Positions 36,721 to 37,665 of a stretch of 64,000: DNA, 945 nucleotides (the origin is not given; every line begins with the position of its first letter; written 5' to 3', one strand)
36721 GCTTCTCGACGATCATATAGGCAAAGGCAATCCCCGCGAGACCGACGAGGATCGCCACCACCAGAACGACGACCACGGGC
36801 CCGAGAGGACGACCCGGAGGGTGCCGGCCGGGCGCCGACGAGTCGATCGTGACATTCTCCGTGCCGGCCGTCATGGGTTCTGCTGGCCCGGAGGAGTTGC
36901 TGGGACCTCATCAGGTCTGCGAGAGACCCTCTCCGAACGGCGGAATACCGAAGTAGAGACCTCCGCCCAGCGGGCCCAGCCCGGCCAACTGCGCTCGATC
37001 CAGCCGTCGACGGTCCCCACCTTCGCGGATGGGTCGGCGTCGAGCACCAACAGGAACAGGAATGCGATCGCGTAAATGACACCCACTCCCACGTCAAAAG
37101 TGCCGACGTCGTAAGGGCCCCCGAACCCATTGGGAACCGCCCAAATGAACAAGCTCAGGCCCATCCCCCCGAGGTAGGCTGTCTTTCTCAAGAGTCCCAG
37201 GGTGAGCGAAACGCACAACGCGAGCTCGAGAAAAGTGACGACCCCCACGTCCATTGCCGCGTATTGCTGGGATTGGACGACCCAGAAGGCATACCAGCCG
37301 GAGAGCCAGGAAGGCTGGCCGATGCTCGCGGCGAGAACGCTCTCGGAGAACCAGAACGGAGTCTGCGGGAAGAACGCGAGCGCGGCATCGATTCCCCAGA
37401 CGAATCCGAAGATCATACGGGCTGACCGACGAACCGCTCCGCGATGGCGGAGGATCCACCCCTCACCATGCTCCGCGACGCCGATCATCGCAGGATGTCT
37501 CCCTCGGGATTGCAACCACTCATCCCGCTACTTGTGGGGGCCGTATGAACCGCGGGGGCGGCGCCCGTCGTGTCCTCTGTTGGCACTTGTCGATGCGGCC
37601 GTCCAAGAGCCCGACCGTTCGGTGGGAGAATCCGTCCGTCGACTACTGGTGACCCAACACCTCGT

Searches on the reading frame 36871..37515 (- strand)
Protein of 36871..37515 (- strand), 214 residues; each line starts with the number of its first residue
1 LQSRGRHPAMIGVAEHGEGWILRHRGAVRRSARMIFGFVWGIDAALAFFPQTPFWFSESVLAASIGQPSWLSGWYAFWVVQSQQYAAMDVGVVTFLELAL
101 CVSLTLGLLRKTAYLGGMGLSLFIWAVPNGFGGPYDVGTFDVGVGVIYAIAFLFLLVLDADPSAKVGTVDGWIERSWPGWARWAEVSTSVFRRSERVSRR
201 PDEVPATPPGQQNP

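Call 3: search_protein_families(library=pfam, proteins=[window:36871-37515:-], max_evalue=1)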
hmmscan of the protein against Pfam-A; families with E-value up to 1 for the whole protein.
window:36871-37515:- (214 aa): 1 family
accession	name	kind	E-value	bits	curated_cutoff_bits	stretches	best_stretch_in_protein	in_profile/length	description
PF03597.20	FixS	-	0.74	10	23.1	1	115-130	13-28/44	Cytochrome oxidase maturation protein cbb3-type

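Call 4: search_protein_families(library=ncbifam, proteins=[window:36871-37515:-], max_evalue=1)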
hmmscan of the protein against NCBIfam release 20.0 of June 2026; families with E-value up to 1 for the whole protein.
window:36871-37515:- (214 aa): 0 families
